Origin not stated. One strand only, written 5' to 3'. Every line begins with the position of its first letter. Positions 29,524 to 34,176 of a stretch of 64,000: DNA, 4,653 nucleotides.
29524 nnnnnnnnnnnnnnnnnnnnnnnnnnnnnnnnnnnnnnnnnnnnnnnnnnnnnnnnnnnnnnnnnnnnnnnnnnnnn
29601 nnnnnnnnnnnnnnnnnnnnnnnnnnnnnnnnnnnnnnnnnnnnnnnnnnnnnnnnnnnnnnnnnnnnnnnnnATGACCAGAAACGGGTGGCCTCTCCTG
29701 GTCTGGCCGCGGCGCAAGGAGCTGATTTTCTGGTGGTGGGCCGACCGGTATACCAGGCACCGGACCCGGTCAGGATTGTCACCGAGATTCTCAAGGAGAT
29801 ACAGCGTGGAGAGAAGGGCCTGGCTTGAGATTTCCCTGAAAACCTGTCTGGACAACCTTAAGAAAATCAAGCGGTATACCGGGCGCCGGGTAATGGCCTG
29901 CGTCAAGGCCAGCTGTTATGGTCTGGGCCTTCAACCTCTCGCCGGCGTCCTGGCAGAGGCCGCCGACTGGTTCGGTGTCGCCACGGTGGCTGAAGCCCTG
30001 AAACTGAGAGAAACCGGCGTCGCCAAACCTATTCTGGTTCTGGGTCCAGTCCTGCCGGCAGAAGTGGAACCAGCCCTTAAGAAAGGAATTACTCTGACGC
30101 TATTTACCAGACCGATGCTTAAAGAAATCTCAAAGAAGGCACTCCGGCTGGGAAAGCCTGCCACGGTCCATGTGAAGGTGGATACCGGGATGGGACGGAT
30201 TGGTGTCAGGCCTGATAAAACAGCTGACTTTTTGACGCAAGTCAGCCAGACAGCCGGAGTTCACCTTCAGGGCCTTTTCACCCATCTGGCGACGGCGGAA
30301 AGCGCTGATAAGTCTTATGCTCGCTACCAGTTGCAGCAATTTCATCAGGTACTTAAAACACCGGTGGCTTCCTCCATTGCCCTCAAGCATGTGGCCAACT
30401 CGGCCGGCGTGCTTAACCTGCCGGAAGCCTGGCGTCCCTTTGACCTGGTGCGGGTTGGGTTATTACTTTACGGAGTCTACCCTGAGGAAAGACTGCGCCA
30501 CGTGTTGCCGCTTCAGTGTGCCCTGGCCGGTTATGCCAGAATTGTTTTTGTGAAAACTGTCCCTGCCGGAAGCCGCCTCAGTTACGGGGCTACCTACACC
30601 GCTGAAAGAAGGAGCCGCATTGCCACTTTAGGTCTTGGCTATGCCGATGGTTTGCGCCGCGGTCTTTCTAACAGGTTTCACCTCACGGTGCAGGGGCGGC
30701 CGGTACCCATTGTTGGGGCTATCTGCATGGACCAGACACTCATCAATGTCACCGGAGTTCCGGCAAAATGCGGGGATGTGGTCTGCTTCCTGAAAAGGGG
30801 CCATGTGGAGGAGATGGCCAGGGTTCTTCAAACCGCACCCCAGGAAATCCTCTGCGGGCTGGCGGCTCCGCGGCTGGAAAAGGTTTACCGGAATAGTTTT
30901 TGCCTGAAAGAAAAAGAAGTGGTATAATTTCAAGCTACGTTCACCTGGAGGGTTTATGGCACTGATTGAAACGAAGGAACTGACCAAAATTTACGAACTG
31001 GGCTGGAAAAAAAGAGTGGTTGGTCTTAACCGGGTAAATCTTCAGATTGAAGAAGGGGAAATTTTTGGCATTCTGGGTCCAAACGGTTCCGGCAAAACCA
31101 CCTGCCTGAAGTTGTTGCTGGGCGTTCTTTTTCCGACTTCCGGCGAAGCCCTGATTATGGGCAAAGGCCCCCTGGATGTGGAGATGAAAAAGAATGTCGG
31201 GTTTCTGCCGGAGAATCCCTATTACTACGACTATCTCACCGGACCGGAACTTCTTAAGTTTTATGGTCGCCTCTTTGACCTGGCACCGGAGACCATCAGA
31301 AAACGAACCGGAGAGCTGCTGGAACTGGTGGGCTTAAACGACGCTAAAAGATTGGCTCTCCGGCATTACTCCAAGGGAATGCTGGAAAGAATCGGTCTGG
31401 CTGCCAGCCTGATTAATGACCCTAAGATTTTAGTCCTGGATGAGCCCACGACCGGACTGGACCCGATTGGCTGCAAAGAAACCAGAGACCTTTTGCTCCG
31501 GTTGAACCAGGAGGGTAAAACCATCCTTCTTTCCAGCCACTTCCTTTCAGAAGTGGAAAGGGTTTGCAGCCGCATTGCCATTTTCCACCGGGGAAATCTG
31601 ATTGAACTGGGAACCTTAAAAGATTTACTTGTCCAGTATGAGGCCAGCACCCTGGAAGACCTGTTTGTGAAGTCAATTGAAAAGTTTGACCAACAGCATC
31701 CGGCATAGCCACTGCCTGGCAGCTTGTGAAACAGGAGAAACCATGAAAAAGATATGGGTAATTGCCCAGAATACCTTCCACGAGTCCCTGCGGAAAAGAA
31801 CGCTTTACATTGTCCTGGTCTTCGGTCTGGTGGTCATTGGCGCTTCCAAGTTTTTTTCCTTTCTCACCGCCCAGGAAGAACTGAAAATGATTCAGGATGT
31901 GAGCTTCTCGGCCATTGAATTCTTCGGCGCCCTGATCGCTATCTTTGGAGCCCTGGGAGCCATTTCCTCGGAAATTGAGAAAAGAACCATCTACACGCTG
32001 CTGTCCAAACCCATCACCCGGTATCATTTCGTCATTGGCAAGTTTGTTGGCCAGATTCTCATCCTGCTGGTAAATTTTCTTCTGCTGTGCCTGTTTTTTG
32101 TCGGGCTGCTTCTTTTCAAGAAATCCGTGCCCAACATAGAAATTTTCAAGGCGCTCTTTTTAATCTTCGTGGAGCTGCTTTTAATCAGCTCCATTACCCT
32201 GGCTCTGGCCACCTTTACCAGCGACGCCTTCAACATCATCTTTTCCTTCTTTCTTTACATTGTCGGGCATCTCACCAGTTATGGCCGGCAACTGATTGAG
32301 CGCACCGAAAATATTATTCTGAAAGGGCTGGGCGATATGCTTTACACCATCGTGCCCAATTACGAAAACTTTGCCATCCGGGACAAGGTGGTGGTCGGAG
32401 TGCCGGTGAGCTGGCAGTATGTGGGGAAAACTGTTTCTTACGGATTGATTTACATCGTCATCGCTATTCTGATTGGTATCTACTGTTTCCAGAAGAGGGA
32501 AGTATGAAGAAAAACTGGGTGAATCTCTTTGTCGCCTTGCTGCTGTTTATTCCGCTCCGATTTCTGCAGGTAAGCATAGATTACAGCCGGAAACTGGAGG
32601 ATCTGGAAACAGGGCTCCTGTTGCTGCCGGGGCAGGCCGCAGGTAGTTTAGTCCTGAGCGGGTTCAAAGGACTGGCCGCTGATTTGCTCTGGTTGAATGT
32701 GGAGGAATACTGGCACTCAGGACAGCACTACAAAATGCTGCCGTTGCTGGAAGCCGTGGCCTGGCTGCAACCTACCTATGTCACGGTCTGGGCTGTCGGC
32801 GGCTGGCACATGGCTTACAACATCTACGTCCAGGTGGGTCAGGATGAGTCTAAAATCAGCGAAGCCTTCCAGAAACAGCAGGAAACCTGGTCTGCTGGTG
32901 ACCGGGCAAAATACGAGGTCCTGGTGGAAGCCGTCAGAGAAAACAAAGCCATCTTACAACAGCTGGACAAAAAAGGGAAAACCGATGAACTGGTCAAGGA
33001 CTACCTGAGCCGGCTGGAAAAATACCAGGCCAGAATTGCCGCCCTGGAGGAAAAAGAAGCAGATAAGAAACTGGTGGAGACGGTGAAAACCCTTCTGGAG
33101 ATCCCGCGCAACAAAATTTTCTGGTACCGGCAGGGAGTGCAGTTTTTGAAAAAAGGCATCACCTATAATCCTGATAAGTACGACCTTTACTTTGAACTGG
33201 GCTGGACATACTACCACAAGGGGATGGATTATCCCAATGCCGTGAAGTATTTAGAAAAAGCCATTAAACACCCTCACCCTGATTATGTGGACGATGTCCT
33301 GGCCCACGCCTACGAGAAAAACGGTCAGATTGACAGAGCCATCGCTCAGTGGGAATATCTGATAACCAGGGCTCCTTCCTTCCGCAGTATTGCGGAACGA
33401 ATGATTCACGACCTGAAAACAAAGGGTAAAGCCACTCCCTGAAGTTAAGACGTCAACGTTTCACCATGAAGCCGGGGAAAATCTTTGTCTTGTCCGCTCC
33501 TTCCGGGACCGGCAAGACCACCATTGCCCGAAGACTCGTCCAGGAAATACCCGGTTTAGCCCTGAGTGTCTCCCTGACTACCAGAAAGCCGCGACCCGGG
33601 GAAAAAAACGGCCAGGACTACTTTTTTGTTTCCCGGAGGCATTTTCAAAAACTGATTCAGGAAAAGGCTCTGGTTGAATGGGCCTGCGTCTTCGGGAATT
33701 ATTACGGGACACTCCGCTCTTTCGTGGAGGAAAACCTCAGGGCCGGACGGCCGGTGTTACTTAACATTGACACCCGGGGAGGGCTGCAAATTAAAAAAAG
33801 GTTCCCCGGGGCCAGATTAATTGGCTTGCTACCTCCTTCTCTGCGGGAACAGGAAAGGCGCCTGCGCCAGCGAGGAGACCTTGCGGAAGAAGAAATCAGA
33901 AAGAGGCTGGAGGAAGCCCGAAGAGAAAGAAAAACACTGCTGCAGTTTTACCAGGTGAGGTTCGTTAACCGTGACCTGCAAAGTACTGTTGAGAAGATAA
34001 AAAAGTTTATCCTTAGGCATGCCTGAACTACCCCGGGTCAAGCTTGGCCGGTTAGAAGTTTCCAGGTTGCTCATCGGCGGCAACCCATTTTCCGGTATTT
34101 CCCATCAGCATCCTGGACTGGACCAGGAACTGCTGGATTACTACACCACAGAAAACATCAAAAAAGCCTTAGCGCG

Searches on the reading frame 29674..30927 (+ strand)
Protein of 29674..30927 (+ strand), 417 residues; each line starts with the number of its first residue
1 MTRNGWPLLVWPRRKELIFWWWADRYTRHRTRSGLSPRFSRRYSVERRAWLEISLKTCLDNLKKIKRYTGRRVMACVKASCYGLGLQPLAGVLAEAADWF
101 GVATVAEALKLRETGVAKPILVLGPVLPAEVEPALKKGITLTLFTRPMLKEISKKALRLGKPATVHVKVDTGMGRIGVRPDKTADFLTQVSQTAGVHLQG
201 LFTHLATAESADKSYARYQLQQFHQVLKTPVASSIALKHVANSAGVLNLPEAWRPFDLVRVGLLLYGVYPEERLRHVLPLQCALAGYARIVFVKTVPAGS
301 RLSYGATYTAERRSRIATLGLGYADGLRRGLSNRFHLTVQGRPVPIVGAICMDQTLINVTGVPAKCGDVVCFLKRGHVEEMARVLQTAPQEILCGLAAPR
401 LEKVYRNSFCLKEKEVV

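Call 8: search_protein_families(library=pfam, proteins=[window:29674-30927:+], max_evalue=0.001)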
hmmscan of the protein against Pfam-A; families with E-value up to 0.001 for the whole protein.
window:29674-30927:+ (417 aa): 2 families
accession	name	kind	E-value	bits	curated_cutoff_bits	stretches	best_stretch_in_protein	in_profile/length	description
PF01168.26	Ala_racemase_N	-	2.3e-61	207.7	24.1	1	53-270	1-220/220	Alanine racemase, N-terminal domain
PF00842.27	Ala_racemase_C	-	3.9e-34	117.4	25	1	287-405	5-127/127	Alanine racemase, C-terminal domain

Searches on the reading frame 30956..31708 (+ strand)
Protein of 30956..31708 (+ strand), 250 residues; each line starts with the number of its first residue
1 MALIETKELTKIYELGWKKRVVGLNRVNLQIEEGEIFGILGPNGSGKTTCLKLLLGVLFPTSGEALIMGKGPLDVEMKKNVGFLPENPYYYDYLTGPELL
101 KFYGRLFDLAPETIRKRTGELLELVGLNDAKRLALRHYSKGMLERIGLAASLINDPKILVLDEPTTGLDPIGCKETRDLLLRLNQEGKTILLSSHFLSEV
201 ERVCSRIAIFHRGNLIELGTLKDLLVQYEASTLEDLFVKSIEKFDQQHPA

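Call 8: search_protein_families(library=pfam, proteins=[window:30956-31708:+], max_evalue=0.001)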
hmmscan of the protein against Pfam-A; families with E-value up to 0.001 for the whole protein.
window:30956-31708:+ (250 aa): 3 families
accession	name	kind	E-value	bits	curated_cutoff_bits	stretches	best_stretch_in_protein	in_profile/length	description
PF00005.33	ABC_tran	-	5.4e-26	92.3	25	1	24-166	1-137/137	ABC transporter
PF13304.12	AAA_21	-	4.8e-12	47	27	1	121-195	221-298/304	AAA domain, putative AbiEii toxin, Type IV TA system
PF13476.12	AAA_23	-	0.00052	21.2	27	1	33-61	18-46/201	AAA domain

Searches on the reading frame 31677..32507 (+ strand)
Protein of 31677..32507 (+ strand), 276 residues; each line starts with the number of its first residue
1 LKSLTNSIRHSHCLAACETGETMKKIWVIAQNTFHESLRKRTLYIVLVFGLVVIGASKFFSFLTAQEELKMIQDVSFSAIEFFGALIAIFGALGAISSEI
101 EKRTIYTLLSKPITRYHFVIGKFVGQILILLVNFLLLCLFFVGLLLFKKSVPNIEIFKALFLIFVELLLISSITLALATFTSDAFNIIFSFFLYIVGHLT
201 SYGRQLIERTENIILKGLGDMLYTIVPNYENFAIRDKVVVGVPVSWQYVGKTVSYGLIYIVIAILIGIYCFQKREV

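Call 8: search_protein_families(library=pfam, proteins=[window:31677-32507:+], max_evalue=0.001)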
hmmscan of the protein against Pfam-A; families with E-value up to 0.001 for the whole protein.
window:31677-32507:+ (276 aa): 3 families
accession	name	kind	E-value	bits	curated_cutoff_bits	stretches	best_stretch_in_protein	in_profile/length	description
PF12679.13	ABC2_membrane_2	-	1.2e-16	61.3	27.2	1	27-275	1-282/283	ABC-2 family transporter protein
PF01061.29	ABC2_membrane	-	2.2e-06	27.8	26.9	1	26-190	3-165/211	ABC-2 type transporter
PF12698.13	ABC2_membrane_3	-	4.6e-05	23.1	31.6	1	66-196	154-280/347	ABC-2 family transporter protein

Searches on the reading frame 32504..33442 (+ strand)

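Call 8: search_protein_families(library=pfam, proteins=[window:32504-33442:+], max_evalue=0.001)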
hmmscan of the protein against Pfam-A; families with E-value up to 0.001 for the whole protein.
window:32504-33442:+ (312 aa): 8 families
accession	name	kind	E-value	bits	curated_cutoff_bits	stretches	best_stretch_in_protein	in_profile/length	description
PF13431.12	TPR_17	-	1.3e-06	28.6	24.4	0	215-240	2-27/34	Tetratricopeptide repeat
PF07719.23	TPR_2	-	1.3e-06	28.5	27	0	227-255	2-29/34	Tetratricopeptide repeat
PF00515.34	TPR_1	-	1.2e-05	25.4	27.8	0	227-255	2-29/34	Tetratricopeptide repeat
PF13181.12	TPR_8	-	1.5e-05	25.2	25.7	0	227-255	2-29/34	Tetratricopeptide repeat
PF13174.12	TPR_6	-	2.2e-05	25.3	26.3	0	228-256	2-29/33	Tetratricopeptide repeat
PF13432.12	TPR_16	-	3.2e-05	24.7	32.7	0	266-292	3-29/65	Tetratricopeptide repeat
PF13428.12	TPR_14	-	0.0001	23.1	23.5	0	265-300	6-41/44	Tetratricopeptide repeat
PF14559.12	TPR_19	-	0.00014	22.5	25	0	242-281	6-46/68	Tetratricopeptide repeat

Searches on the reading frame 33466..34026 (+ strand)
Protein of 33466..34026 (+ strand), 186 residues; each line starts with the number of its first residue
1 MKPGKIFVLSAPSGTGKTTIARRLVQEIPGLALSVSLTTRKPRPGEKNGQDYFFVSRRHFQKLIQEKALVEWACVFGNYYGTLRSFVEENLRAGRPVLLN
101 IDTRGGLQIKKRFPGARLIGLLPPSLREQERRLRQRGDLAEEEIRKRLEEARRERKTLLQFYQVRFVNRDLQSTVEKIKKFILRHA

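Call 8: search_protein_families(library=pfam, proteins=[window:33466-34026:+], max_evalue=0.001)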
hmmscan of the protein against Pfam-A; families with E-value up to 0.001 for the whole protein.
window:33466-34026:+ (186 aa): 2 families
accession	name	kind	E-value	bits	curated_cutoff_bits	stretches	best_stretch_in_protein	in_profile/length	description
PF00625.27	Guanylate_kin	-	9.5e-40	136.7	25.2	1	5-182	3-179/182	Guanylate kinase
PF13671.12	AAA_33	-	2.2e-06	28.5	27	1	12-139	7-121/143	AAA domain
